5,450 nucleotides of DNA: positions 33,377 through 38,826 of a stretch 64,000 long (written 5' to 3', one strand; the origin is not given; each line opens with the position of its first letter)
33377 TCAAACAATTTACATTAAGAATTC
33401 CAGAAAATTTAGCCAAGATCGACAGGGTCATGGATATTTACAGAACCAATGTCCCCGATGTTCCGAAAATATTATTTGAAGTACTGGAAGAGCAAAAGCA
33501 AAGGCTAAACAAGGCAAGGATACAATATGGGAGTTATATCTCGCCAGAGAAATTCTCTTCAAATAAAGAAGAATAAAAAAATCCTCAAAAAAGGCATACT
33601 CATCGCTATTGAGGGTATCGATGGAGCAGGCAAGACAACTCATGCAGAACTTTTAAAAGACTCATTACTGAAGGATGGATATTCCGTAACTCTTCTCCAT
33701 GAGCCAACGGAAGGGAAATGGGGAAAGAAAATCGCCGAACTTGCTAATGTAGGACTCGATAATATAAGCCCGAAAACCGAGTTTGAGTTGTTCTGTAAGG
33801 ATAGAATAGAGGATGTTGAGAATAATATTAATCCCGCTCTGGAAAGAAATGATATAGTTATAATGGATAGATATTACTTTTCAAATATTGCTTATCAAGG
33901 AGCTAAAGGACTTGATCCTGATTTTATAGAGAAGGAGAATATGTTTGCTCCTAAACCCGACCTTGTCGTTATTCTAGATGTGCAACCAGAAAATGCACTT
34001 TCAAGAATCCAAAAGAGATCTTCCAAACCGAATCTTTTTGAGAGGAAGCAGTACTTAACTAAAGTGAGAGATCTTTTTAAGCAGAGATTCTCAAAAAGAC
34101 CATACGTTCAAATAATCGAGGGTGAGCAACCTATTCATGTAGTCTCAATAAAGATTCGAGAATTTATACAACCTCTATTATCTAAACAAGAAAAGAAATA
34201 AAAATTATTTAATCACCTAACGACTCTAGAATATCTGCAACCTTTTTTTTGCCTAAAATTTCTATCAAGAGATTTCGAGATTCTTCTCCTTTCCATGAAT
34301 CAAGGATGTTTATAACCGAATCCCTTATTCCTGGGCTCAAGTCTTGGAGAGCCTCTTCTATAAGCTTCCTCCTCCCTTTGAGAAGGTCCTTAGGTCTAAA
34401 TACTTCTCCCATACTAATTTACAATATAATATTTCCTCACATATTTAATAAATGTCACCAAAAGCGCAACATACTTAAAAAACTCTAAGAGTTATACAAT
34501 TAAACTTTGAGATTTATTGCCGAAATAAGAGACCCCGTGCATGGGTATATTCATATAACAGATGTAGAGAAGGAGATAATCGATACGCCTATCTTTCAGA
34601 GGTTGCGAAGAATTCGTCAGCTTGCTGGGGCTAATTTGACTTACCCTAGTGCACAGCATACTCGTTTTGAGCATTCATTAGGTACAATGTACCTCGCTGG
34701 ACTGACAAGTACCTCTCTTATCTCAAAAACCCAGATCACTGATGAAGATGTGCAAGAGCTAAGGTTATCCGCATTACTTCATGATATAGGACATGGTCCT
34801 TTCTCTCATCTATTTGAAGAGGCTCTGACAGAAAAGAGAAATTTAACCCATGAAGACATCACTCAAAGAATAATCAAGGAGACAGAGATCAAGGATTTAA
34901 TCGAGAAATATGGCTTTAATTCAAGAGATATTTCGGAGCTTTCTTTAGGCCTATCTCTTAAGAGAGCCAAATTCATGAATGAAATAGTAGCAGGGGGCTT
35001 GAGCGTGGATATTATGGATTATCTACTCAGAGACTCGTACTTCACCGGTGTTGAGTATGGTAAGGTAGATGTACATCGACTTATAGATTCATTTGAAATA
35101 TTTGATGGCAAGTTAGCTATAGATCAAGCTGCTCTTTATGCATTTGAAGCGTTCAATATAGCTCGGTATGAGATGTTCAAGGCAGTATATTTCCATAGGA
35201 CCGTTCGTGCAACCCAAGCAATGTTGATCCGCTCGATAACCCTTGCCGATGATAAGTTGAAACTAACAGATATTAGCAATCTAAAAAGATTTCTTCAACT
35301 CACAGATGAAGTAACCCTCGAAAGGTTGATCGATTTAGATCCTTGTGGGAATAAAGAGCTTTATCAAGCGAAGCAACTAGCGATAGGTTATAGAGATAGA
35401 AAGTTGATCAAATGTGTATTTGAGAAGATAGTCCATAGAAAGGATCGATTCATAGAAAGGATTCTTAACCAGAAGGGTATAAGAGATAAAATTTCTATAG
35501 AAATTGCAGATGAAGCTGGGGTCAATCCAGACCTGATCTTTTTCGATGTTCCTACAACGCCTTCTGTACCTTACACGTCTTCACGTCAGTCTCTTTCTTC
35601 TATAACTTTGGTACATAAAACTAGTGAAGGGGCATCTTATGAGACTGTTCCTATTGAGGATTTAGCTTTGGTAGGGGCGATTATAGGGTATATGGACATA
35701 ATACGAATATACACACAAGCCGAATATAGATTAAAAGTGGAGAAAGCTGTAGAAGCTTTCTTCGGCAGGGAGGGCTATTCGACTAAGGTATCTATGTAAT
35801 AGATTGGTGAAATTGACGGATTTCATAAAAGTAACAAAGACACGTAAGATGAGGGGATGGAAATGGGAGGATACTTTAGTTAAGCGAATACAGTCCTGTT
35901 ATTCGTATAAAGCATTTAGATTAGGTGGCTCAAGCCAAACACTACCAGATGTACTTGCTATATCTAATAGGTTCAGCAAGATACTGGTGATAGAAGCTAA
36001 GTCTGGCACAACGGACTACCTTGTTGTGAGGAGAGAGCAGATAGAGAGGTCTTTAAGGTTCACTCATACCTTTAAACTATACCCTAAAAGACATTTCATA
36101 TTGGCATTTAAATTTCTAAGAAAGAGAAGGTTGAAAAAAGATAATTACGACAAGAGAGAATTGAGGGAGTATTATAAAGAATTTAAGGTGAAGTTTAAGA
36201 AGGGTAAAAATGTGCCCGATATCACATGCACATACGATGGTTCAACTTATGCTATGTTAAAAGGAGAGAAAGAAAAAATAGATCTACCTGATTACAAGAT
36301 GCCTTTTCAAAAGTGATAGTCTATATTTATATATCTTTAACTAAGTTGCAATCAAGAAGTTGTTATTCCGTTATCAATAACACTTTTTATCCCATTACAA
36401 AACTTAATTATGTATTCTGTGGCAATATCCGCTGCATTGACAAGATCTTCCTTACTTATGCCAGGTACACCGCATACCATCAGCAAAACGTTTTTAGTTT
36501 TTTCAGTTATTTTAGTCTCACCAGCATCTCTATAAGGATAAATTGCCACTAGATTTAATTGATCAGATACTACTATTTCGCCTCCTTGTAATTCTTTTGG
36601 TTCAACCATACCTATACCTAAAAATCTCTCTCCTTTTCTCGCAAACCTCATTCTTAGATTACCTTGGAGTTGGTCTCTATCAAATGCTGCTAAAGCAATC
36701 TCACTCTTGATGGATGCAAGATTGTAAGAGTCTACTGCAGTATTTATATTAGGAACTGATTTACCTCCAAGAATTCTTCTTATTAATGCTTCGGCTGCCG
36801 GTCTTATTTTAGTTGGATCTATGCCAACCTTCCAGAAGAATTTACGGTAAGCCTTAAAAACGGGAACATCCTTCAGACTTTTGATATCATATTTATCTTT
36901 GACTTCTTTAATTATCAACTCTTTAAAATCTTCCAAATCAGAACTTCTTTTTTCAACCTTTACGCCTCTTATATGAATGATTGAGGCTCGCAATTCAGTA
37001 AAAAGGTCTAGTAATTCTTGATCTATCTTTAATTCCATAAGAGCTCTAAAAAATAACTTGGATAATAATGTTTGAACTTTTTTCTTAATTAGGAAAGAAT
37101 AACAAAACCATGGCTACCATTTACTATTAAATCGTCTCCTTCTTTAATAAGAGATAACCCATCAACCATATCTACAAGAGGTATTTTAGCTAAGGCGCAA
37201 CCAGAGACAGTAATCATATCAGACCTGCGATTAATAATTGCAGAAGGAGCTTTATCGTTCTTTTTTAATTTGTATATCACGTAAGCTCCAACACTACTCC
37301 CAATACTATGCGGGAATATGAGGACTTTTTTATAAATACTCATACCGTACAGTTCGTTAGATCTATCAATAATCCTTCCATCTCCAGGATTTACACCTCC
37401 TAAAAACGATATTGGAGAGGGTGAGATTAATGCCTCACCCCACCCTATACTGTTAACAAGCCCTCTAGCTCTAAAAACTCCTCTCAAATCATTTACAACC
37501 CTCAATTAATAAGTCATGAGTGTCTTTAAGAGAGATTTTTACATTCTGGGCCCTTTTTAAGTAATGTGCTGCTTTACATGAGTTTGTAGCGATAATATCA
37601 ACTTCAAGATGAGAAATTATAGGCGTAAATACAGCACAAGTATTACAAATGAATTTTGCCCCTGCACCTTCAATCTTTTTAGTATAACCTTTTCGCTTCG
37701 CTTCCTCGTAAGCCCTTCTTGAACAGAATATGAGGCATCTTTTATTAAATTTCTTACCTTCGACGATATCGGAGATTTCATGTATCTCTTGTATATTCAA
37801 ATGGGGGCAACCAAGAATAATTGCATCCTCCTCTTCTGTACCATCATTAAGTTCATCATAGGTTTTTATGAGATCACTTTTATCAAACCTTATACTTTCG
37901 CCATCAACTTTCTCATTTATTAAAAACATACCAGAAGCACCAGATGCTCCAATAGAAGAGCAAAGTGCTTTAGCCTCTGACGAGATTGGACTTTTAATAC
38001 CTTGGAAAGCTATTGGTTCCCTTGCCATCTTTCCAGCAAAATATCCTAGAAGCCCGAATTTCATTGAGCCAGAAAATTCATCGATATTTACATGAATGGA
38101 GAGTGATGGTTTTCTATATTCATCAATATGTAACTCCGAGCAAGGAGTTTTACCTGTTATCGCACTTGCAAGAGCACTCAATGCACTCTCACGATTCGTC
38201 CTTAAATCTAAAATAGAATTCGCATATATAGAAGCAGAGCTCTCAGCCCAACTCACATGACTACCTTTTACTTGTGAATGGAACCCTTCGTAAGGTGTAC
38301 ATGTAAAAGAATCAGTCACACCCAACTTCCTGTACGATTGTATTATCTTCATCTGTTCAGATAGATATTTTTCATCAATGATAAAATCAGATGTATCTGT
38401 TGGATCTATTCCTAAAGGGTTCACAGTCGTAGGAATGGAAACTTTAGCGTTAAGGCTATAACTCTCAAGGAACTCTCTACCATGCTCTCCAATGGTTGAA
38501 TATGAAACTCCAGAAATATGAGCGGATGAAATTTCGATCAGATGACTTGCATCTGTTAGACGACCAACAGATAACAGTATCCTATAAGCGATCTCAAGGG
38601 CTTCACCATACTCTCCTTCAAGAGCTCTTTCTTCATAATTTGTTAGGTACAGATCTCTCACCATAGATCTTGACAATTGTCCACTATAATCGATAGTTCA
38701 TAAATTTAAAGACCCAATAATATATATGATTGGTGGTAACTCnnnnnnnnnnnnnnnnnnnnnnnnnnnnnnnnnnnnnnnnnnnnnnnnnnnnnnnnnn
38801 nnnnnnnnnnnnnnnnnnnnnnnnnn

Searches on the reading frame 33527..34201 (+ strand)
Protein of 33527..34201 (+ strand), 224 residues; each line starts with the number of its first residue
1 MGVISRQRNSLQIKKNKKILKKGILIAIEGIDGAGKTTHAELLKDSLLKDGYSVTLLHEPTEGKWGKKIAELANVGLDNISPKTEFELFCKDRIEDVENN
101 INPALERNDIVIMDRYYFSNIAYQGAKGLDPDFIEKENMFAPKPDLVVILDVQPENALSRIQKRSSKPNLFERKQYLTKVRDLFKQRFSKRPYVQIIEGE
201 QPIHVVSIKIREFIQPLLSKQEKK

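Call 74: search_protein_families(library=pfam, proteins=[window:33527-34201:+], max_evalue=0.00001)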
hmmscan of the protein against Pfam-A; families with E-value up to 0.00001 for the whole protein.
window:33527-34201:+ (224 aa): 4 families
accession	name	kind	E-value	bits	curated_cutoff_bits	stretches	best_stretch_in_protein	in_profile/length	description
PF02223.23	Thymidylate_kin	-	8e-49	166.3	27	1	28-209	1-184/185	Thymidylate kinase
PF01712.25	dNK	-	6.5e-08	33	27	1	26-190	1-169/203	Deoxynucleoside kinase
PF13238.12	AAA_18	-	6.8e-06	27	29.4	0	26-169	1-116/128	AAA domain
PF13521.12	AAA_28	-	6.9e-06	26.8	27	1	26-185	2-147/164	AAA domain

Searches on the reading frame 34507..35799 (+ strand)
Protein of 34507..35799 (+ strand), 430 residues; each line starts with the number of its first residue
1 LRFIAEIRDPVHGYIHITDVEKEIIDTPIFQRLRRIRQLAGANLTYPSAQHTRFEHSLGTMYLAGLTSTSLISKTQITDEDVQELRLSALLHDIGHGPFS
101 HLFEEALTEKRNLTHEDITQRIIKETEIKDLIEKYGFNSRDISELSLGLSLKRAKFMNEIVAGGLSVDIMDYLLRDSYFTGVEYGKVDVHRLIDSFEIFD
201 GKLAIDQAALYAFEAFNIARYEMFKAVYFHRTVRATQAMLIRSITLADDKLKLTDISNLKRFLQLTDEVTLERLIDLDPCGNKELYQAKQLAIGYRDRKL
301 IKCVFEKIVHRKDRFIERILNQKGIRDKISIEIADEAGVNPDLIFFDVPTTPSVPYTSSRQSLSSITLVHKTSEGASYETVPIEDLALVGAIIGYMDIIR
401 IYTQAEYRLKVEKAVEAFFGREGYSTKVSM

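Call 34: search_protein_families(library=pfam, proteins=[window:34507-35799:+], max_evalue=0.001)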
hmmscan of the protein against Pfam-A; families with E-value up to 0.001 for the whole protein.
window:34507-35799:+ (430 aa): 2 families
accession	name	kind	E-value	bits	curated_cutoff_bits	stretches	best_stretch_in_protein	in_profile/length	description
PF19276.4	HD_assoc_2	-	4.8e-19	69.1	23.1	1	187-362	1-163/222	HD associated region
PF01966.28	HD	-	2.4e-12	47.6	22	1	53-174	1-114/116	HD domain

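Call 67: search_protein_families(library=ncbifam, proteins=[window:34507-35799:+], max_evalue=0.00001)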
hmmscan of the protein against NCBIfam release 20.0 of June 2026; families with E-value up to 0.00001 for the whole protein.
window:34507-35799:+ (430 aa): 1 family
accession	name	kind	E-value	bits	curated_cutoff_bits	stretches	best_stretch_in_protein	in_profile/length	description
TIGR01353.1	dGTP_triPase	subfamily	8.2e-07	28.9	152.35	1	24-109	12-99/389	dGTP triphosphohydrolase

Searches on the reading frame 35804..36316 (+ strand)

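Call 34: search_protein_families(library=pfam, proteins=[window:35804-36316:+], max_evalue=0.001)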
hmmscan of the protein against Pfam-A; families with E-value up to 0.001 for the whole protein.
window:35804-36316:+ (170 aa): 1 family
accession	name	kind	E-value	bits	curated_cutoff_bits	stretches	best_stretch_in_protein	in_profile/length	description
PF01870.24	Hjc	-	2.8e-08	34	21.1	1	36-107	16-84/93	Archaeal holliday junction resolvase (hjc)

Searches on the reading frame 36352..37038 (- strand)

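Call 34: search_protein_families(library=pfam, proteins=[window:36352-37038:-], max_evalue=0.001)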
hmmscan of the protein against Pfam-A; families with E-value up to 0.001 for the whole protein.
window:36352-37038:- (228 aa): 1 family
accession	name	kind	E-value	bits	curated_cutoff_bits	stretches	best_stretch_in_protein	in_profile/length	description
PF03483.22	B3_4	-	9.2e-30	103.9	29.3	1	63-215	1-174/174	B3/4 domain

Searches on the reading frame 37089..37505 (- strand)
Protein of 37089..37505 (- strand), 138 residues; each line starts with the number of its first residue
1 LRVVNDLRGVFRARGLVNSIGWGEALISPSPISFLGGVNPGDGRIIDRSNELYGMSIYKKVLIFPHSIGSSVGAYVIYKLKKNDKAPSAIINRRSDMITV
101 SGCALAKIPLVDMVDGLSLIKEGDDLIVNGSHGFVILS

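Call 34: search_protein_families(library=pfam, proteins=[window:37089-37505:-], max_evalue=0.001)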
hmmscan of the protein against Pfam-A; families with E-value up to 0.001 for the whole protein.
window:37089-37505:- (138 aa): 1 family
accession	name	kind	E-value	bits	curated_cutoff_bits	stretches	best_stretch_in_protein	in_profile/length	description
PF01989.23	AcnX_swivel_put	-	6.5e-30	103.2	27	1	32-111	1-80/80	Aconitase X swivel domain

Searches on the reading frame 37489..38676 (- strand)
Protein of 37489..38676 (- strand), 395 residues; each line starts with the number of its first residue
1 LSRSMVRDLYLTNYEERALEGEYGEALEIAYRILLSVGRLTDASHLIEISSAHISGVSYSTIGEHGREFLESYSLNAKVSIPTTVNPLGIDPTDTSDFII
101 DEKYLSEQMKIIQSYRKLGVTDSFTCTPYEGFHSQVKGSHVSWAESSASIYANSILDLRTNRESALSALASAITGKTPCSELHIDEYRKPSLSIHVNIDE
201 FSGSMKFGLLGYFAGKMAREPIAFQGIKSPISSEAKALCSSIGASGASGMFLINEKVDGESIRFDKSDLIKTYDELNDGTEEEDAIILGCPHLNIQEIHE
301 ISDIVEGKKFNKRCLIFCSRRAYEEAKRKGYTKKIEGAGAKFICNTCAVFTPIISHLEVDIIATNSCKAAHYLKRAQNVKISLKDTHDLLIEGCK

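Call 34: search_protein_families(library=pfam, proteins=[window:37489-38676:-], max_evalue=0.001)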
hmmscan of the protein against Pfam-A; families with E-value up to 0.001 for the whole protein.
window:37489-38676:- (395 aa): 1 family
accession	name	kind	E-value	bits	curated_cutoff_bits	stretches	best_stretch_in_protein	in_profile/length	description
PF04412.18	AcnX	-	6e-119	397.7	31.5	1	9-389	1-398/400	Aconitase X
